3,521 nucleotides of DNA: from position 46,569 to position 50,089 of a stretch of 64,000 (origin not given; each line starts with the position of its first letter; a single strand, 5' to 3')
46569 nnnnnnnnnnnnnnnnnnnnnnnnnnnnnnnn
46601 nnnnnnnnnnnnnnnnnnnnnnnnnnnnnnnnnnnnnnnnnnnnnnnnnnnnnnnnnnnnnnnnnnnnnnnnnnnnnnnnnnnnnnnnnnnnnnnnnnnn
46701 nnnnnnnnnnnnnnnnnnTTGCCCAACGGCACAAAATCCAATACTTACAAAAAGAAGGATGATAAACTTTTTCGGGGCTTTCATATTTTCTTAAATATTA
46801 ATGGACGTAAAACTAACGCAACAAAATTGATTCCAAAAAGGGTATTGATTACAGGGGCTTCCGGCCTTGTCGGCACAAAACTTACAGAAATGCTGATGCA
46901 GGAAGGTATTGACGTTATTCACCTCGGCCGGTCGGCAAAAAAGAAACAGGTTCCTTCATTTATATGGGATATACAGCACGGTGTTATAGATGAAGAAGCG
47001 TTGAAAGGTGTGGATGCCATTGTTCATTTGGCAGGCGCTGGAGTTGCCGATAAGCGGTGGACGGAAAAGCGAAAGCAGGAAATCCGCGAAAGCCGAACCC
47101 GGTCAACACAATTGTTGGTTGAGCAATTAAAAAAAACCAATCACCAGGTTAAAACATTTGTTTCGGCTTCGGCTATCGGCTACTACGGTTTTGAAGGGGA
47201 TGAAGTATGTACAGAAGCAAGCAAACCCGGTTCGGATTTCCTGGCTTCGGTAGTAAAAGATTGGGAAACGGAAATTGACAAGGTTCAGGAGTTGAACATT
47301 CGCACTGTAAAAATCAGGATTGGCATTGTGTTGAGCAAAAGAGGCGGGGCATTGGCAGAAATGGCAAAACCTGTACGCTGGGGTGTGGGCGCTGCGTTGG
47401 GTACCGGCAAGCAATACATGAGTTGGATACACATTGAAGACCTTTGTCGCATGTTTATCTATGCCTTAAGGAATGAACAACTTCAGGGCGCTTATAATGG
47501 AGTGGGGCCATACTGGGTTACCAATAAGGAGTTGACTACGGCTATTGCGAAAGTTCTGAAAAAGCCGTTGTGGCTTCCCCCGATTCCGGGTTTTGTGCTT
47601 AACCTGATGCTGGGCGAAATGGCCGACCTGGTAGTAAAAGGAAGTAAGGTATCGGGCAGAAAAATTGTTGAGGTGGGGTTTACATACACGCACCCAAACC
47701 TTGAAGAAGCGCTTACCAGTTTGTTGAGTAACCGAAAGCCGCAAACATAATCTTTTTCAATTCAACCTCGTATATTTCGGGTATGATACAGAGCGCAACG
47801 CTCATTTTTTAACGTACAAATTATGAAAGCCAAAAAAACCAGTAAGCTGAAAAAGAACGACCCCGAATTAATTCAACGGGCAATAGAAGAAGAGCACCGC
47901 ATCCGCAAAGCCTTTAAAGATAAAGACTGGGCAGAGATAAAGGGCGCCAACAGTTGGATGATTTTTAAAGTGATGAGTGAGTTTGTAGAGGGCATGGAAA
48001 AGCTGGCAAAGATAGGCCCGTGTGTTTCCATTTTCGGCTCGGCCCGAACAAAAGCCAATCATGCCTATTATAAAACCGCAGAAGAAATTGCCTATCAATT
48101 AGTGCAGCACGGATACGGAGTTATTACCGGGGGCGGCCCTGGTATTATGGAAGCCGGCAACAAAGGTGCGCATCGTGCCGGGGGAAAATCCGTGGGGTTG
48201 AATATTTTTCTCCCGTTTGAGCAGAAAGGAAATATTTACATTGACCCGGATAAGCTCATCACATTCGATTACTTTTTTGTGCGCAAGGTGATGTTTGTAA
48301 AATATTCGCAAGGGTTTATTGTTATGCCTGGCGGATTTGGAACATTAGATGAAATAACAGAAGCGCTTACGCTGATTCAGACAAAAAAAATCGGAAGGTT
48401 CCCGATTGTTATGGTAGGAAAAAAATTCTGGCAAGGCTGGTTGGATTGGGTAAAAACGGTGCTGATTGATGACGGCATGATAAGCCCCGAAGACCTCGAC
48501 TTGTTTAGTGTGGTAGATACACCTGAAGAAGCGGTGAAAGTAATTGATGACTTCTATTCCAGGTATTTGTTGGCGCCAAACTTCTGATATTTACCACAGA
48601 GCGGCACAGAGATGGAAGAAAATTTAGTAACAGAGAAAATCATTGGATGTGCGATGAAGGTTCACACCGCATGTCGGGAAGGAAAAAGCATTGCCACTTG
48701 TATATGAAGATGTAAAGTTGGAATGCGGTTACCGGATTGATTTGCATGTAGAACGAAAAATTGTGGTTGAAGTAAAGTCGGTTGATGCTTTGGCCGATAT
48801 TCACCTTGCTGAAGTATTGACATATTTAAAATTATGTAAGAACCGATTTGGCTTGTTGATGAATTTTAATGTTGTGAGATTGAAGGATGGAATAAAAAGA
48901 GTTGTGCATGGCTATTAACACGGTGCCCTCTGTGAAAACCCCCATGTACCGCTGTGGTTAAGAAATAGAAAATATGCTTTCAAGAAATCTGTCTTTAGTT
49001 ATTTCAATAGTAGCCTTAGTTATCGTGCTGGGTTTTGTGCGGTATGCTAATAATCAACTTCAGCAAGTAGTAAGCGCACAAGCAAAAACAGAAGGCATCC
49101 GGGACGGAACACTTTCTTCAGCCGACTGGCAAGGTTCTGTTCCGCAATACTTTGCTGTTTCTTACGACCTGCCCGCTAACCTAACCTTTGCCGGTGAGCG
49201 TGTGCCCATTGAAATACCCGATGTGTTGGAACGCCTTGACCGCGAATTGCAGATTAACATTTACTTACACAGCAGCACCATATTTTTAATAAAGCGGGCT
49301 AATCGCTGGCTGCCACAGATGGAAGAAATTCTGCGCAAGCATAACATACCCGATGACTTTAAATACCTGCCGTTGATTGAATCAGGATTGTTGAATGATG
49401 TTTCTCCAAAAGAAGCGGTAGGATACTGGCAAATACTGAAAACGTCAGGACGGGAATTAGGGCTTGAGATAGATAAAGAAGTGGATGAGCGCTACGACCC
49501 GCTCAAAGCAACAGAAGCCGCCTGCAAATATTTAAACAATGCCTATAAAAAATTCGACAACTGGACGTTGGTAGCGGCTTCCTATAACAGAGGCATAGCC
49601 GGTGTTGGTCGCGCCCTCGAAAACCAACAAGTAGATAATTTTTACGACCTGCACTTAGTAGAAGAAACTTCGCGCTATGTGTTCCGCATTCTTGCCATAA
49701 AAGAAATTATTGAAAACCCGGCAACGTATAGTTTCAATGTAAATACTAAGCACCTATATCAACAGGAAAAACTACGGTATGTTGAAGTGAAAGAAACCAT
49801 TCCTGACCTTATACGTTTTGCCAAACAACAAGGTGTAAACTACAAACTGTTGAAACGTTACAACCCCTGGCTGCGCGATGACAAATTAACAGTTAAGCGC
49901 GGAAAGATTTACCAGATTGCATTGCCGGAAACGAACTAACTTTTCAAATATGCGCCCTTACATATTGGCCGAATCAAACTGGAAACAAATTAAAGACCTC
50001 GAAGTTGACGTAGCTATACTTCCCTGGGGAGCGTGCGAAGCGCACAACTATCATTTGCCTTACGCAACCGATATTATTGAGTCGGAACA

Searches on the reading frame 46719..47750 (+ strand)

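Call 24: search_protein_families(library=pfam, proteins=[window:46719-47750:+], max_evalue=0.001)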
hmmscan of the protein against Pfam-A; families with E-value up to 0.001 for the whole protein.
window:46719-47750:+ (343 aa): 7 families
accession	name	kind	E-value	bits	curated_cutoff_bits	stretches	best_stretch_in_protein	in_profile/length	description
PF01370.27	Epimerase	-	7.8e-21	75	20.9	1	42-260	1-238/240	NAD dependent epimerase/dehydratase family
PF08338.16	DUF1731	-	3.4e-15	55.9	27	1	289-334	1-46/47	Domain of unknown function (DUF1731)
PF16363.11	GDP_Man_Dehyd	-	1.5e-06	28.3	27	0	43-166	1-143/332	GDP-mannose 4,6 dehydratase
PF13460.12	NAD_binding_10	-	2.5e-06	27.9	27.2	1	46-157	1-103/184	NAD(P)H-binding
PF01073.25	3Beta_HSD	-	1.7e-05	24.5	22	1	43-157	1-121/280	3-beta hydroxysteroid dehydrogenase/isomerase family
PF04321.23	RmlD_sub_bind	-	4.6e-05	23.1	27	1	41-161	2-108/287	RmlD substrate binding domain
PF01118.30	Semialdhyde_dh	-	0.0002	22.2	26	1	41-121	1-90/121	Semialdehyde dehydrogenase, NAD binding domain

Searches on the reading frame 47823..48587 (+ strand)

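Call 24: search_protein_families(library=pfam, proteins=[window:47823-48587:+], max_evalue=0.001)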
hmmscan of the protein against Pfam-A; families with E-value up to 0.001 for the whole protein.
window:47823-48587:+ (254 aa): 2 families
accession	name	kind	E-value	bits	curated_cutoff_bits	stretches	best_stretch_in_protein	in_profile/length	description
PF03641.19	Lysine_decarbox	-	1.3e-33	116.4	27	1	109-239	1-129/131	Possible lysine decarboxylase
PF18306.6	LDcluster4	-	1.5e-18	67.3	26.3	1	68-183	4-115/151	SLOG cluster4 family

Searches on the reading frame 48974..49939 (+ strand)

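Call 16: search_protein_families(library=pfam, proteins=[window:48974-49939:+], max_evalue=0.01)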
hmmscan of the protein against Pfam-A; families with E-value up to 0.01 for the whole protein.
window:48974-49939:+ (321 aa): 1 family
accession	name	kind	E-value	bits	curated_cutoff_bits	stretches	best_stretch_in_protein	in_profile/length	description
PF01464.25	SLT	-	2.4e-18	66.2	21.3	1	124-220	12-110/117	Transglycosylase SLT domain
